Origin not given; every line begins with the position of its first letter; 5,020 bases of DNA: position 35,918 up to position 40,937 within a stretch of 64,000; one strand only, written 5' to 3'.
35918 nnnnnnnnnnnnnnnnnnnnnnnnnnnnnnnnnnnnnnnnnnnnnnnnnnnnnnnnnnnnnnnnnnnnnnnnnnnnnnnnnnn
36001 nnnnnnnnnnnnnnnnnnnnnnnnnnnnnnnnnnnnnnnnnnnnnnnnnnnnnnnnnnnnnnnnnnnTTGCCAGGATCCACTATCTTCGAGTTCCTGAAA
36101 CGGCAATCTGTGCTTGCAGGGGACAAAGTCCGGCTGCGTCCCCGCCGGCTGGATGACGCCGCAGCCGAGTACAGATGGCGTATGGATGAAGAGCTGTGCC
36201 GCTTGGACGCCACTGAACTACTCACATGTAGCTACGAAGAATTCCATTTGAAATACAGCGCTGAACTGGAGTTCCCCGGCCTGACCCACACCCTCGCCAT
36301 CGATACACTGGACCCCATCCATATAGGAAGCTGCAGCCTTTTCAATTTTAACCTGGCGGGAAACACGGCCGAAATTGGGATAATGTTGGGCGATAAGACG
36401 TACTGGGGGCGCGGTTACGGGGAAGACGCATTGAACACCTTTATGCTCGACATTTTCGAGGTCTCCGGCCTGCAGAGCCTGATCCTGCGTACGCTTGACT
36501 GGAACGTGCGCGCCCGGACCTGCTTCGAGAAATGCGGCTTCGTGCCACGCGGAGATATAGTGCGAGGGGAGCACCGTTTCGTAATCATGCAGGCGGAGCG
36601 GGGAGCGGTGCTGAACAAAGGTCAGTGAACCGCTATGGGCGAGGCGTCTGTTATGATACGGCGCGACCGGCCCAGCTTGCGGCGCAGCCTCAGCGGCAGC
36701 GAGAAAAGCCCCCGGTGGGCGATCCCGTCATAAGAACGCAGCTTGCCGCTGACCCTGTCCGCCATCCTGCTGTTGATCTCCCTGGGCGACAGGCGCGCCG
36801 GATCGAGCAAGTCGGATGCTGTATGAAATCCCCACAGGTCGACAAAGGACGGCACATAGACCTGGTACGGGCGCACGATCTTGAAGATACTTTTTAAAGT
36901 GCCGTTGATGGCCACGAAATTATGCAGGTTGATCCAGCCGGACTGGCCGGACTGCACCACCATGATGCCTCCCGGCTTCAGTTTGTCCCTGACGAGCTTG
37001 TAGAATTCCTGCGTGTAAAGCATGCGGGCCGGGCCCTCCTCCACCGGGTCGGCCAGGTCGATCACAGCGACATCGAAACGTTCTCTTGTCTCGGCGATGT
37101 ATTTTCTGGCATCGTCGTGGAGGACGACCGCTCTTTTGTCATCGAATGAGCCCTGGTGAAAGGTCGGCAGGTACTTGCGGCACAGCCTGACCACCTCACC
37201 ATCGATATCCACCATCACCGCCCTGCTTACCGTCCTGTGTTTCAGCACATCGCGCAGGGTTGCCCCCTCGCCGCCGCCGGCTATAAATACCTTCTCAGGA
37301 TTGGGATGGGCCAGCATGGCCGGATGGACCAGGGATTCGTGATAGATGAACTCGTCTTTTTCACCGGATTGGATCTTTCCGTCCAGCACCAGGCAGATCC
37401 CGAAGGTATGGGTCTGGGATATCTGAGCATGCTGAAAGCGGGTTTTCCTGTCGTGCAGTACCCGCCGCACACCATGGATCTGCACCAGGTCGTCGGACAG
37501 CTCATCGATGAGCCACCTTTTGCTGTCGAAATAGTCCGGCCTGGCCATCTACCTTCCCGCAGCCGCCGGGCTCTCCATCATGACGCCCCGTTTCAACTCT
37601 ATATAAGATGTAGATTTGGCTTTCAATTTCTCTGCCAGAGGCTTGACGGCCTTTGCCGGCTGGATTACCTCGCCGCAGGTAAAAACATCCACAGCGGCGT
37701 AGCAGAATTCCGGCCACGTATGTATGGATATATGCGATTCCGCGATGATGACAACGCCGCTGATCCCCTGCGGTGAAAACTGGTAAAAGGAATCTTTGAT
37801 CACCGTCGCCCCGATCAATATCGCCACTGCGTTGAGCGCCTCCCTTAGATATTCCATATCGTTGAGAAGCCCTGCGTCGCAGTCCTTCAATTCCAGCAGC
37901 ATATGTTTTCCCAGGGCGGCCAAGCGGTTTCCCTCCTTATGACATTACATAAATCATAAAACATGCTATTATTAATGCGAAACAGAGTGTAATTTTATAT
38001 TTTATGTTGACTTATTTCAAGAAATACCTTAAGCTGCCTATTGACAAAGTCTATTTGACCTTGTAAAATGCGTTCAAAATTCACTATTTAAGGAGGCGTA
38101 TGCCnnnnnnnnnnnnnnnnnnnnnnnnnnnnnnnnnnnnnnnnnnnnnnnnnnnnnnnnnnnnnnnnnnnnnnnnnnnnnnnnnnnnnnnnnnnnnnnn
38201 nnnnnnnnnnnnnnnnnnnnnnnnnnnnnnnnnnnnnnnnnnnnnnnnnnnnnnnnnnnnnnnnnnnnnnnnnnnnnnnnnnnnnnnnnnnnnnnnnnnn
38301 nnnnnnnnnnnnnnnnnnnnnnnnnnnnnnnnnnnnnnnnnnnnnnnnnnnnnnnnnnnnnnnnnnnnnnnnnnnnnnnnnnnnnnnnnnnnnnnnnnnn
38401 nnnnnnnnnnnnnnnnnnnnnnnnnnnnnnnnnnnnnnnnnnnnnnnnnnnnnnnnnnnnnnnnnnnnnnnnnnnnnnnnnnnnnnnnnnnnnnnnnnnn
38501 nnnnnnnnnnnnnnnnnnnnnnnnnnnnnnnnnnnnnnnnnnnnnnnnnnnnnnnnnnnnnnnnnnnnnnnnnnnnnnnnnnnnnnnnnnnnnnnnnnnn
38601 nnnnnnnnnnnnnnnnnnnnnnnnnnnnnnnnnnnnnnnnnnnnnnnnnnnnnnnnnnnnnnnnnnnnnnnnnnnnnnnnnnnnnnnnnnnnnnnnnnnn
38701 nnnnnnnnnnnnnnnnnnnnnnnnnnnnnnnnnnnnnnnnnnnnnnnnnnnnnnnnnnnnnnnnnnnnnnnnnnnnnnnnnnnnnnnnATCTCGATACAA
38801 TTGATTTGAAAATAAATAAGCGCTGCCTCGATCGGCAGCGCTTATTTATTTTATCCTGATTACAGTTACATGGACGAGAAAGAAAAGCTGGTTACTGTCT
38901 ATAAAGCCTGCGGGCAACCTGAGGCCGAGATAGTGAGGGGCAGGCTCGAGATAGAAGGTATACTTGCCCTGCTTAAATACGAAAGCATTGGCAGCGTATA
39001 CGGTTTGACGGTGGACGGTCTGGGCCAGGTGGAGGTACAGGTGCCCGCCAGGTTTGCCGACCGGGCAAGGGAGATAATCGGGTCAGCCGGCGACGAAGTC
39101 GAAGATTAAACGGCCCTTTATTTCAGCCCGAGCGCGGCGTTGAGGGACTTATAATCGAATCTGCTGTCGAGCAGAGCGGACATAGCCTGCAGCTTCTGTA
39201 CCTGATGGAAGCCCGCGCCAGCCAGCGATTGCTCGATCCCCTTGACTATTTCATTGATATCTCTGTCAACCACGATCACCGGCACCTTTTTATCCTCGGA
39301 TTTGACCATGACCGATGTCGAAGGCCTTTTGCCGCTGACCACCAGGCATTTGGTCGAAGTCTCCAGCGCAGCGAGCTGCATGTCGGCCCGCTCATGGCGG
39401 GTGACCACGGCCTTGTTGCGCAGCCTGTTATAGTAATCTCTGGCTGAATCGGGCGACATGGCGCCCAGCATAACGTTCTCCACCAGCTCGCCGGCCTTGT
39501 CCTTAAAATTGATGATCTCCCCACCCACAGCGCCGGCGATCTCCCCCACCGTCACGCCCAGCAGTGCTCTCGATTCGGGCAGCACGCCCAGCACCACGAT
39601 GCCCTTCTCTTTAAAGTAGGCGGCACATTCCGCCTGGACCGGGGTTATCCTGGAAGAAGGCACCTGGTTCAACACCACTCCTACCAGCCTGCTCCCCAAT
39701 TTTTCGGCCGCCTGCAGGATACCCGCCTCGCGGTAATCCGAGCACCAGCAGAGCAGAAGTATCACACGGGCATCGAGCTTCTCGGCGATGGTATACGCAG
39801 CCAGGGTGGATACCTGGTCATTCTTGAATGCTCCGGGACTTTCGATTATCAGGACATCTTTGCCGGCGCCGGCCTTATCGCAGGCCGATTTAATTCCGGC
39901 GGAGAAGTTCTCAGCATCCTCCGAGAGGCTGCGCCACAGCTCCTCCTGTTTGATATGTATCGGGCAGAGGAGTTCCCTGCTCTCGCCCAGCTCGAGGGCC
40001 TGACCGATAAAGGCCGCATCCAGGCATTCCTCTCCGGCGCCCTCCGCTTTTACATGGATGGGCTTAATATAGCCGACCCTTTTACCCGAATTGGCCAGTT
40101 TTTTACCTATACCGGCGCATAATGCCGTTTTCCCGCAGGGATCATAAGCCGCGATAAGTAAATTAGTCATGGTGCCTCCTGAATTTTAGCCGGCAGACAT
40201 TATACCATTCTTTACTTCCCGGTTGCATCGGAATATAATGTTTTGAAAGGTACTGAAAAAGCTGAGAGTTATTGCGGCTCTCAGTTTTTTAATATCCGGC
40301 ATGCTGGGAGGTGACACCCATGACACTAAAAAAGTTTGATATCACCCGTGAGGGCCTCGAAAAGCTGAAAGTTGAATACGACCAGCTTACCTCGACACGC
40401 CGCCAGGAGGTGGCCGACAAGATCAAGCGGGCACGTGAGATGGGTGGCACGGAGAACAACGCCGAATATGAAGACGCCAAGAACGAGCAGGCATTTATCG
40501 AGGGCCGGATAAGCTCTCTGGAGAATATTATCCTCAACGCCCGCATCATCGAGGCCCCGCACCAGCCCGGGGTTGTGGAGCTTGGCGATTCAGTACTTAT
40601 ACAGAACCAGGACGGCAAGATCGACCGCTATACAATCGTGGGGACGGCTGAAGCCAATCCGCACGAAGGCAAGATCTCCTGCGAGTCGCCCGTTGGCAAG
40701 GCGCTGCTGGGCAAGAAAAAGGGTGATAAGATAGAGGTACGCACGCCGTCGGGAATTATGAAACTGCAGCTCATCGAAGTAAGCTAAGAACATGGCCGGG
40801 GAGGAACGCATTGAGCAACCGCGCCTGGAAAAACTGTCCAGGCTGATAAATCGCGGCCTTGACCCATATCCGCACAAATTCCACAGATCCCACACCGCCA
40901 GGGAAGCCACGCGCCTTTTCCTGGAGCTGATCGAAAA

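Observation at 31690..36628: Tight five-gene operon TldD - TldE - PAC2 - HEAT-repeat - GNAT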

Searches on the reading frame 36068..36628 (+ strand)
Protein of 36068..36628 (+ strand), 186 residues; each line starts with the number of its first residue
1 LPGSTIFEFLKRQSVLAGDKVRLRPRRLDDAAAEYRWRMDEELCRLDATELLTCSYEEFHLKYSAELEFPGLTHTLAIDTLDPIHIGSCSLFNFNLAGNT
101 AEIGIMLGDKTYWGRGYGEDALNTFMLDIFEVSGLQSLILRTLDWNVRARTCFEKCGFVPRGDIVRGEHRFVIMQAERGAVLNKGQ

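Call 5: search_protein_families(library=pfam, proteins=[window:36068-36628:+], max_evalue=0.01)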
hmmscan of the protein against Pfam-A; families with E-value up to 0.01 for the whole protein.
window:36068-36628:+ (186 aa): 3 families
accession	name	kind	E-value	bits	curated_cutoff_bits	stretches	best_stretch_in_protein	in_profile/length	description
PF13302.13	Acetyltransf_3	-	1.3e-17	65.2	25.4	1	21-159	2-138/138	Acetyltransferase (GNAT) domain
PF00583.31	Acetyltransf_1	-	3.6e-08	34.1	20.7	1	51-158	7-116/116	Acetyltransferase (GNAT) family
PF13523.12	Acetyltransf_8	-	0.0012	19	27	1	102-164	81-143/145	Acetyltransferase (GNAT) domain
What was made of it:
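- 36068..36628 (+): GNAT acetyltransferase (186 aa from TTG 36068; 172 aa if GTG 36110 is the start). Pfam Acetyltransf_3 65 bits (call 5).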

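Call 6: search_protein_families(library=ncbifam, proteins=[window:36068-36628:+], max_evalue=0.01)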
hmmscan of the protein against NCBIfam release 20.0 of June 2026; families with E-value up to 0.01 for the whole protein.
window:36068-36628:+ (186 aa): 2 families
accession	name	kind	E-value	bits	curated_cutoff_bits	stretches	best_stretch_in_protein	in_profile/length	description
NF000431.1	AAC_6p_Ian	exception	0.00066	19.2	400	1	106-158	99-151/190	aminoglycoside N-acetyltransferase AAC(6')-Ian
NF012165.0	AAC_6p_set_A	equivalog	0.008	15.9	280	0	104-181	93-170/177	aminoglycoside 6'-N-acetyltransferase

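Call 51: search_solved_structures(query=window:36110-36628:+, max_evalue=0.01)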
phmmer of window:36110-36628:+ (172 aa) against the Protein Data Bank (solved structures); distinct sequences matched with E-value up to 0.01: 17.
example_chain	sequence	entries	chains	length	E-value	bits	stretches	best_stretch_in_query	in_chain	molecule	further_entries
6erd_A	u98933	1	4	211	3.1e-05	27.1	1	67-150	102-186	Aminoglycoside N6'-acetyltransferase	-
7kwj_A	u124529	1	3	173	4.9e-05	26.4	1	12-152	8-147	Spermidine N(1)-acetyltransferase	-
7kwh_A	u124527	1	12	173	0.00017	24.6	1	40-152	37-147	Spermidine N(1)-acetyltransferase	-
7kwx_A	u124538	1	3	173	0.00032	23.8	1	65-152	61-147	Spermidine N(1)-acetyltransferase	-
7kwq_A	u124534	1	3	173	0.00036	23.6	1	65-152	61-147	Spermidine N(1)-acetyltransferase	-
7kx2_A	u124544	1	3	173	0.00039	23.5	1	65-152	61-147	Spermidine N(1)-acetyltransferase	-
7kx3_A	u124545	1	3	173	0.0004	23.4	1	65-152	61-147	Spermidine N(1)-acetyltransferase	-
4ygo_A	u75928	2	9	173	0.00045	23.3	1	65-152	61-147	Spermidine n1-acetyltransferase | Spermidine N(1)-acetyltransferase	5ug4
4jjx_A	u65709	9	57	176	0.00047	23.2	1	65-152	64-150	Spermidine n1-acetyltransferase | Spermidine N(1)-acetyltransferase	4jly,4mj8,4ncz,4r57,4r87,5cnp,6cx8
6dau_A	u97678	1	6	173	0.00054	23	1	69-152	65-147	Spermidine N1-acetyltransferase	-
4mhd_A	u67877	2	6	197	0.00061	22.8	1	66-152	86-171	Spermidine n1-acetyltransferase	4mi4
2fl4_A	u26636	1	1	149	0.0019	21.3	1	92-154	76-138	spermine/spermidine acetyltransferase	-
9dsb_A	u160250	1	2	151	0.0019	21.2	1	92-154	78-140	Spermine/spermidine acetyltransferase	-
8q6u_A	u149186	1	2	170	0.0027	20.8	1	68-150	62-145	Aminoglycoside N6'-acetyltransferase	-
3owc_A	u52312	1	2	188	0.0035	20.4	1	40-148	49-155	Probable acetyltransferase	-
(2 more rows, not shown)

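Call 72: search_solved_structures(query=A4, max_evalue=0.001)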
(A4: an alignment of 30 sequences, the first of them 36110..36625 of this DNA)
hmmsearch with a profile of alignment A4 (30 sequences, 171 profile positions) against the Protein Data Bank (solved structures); distinct sequences matched with E-value up to 0.001: 40.
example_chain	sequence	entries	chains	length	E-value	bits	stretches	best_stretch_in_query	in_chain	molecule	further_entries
6erd_A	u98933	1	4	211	4.3e-12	49.3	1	55-151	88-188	Aminoglycoside N6'-acetyltransferase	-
7kwj_A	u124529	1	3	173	1.5e-11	47.5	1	23-152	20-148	Spermidine N(1)-acetyltransferase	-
7kx3_A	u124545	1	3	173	4.2e-11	46.1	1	40-154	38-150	Spermidine N(1)-acetyltransferase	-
7kwh_A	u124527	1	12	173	4.8e-11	45.9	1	38-152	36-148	Spermidine N(1)-acetyltransferase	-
7kx2_A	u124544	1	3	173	6.2e-11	45.5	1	40-153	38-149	Spermidine N(1)-acetyltransferase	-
7kwx_A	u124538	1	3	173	7.4e-11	45.3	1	40-152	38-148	Spermidine N(1)-acetyltransferase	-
7kwq_A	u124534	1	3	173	8.9e-11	45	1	40-152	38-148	Spermidine N(1)-acetyltransferase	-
4ygo_A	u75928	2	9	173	9.8e-11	44.9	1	40-152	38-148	Spermidine n1-acetyltransferase | Spermidine N(1)-acetyltransferase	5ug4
4jjx_A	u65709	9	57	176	1e-10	44.8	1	40-152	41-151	Spermidine n1-acetyltransferase | Spermidine N(1)-acetyltransferase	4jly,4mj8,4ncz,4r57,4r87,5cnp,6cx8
6dau_A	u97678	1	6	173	1.3e-10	44.5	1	40-152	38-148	Spermidine N1-acetyltransferase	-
4mhd_A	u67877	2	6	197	1.3e-10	44.4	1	40-152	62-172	Spermidine n1-acetyltransferase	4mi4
6vfn_A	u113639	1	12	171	2.8e-10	43.4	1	41-151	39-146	Spermidine N1-acetyltransferase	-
3tth_A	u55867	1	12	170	7.4e-10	42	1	39-154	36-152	Spermidine N1-acetyltransferase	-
6vfm_A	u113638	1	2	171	7.7e-10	42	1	41-151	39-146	Spermidine N1-acetyltransferase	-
8q6u_A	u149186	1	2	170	1.6e-09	40.9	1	55-151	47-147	Aminoglycoside N6'-acetyltransferase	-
3igr_A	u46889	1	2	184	0.00086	22.3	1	51-151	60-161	Ribosomal-protein-S5-alanine N-acetyltransferase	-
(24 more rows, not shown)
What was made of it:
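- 36068..36628 (+): The family profile's closest solved structures are AAC(6') 6erd (4e-12) and SpeG (1.5e-11), well ahead of MccE (1e-4) and RimJ (9e-4) (call 72).
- The GNAT's closest solved relatives act on small molecules (call 72). The GNAT family profile hits many SpeG structures at E around 1e-11, alongside AAC(6') (call 72). GNATs such as MccE act on peptide antibiotics, although the match here is weak at 1e-4 (call 72).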

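Call 73: search_protein_families(library=pfam, alignment_id=A4, max_evalue=0.001)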
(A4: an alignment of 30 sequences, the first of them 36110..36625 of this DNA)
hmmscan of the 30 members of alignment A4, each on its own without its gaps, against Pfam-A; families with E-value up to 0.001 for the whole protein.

A. member 1, window:36110-36625:+ (172 aa): 3 families
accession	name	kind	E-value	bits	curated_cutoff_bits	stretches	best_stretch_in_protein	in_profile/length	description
PF13302.13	Acetyltransf_3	-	1e-17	65.6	25.4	1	7-145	2-138/138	Acetyltransferase (GNAT) domain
PF00583.31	Acetyltransf_1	-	2.9e-08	34.4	20.7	1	37-144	7-116/116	Acetyltransferase (GNAT) family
PF13523.12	Acetyltransf_8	-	0.00098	19.2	27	0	88-150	81-143/145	Acetyltransferase (GNAT) domain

B. families by the number of members that match (of 30 scanned): 5 families
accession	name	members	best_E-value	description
PF13302.13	Acetyltransf_3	30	6.6e-23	Acetyltransferase (GNAT) domain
PF00583.31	Acetyltransf_1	30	4.9e-14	Acetyltransferase (GNAT) family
PF13523.12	Acetyltransf_8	28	1.9e-08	Acetyltransferase (GNAT) domain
PF13420.13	Acetyltransf_4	12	1.8e-07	Acetyltransferase (GNAT) domain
PF13508.13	Acetyltransf_7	5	3.2e-06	Acetyltransferase (GNAT) domain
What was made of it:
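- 36068..36628 (+): All 30 aligned orthologues match Acetyltransf_3 (call 73).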

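Call 79: search_protein_families(library=padloc, proteins=[window:36110-36628:+], max_evalue=0.01)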
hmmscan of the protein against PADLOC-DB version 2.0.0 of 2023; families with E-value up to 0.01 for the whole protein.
window:36110-36628:+ (172 aa): 0 families

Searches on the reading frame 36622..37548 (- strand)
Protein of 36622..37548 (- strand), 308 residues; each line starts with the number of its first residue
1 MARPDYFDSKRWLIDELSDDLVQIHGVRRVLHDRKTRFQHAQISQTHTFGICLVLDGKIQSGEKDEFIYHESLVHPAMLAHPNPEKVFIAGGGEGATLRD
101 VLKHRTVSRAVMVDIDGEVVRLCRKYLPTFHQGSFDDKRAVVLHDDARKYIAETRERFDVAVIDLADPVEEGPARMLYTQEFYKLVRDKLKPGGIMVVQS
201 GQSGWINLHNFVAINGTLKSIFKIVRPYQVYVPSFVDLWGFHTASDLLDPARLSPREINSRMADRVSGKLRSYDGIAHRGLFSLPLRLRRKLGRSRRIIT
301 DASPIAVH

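Call 5: search_protein_families(library=pfam, proteins=[window:36622-37548:-], max_evalue=0.01)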
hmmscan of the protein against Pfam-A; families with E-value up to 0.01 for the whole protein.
window:36622-37548:- (308 aa): 3 families
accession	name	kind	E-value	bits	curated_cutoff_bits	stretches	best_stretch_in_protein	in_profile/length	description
PF01564.23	Spermine_synth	-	3.3e-49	167.4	22.9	1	66-241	1-173/186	Spermine/spermidine synthase domain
PF17284.7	Spermine_synt_N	-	1.2e-08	35.2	22.1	1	26-61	16-51/53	Spermidine synthase tetramerisation domain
PF08242.18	Methyltransf_12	-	0.001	20.2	30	1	90-163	3-71/98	Methyltransferase domain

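Call 6: search_protein_families(library=ncbifam, proteins=[window:36622-37548:-], max_evalue=0.01)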
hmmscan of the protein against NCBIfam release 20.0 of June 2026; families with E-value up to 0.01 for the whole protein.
window:36622-37548:- (308 aa): 6 families
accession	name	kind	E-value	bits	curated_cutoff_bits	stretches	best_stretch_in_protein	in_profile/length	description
NF002010.0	PRK00811.1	equivalog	5.3e-82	275.3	260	1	9-293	4-285/287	polyamine aminopropyltransferase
TIGR00417.1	speE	equivalog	1.3e-72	244.3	249.55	1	21-285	10-269/271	spermidine synthase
NF002956.0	PRK03612.1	equivalog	1.2e-58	198.8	472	1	29-249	242-464/522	polyamine aminopropyltransferase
NF002435.0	PRK01581.1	equivalog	1.2e-41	143.1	537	1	15-246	85-313/374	polyamine aminopropyltransferase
NF037959.1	MFS_SpdSyn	subfamily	2.7e-14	52.8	40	1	81-225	273-409/480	fused MFS/spermidine synthase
NF003380.0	PRK04457.1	equivalog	1.4e-11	44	304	1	77-199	63-179/265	polyamine aminopropyltransferase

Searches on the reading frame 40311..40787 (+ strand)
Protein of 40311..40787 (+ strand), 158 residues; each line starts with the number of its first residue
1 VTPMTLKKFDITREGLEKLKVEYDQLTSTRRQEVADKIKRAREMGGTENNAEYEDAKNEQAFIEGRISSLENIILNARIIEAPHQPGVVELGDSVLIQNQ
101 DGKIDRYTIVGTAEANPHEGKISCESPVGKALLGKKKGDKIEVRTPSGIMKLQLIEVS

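Call 80: search_protein_families(library=pfam, proteins=[window:40311-40787:+], max_evalue=0.001)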
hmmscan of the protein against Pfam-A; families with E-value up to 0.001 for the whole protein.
window:40311-40787:+ (158 aa): 2 families
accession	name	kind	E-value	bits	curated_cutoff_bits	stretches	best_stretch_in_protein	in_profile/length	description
PF01272.25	GreA_GreB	-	1.4e-24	86.3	26.9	1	86-158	3-76/77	Transcription elongation factor, GreA/GreB, C-term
PF03449.20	GreA_GreB_N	-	3.3e-22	78.9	24.5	1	11-79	3-71/71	Transcription elongation factor, N-terminal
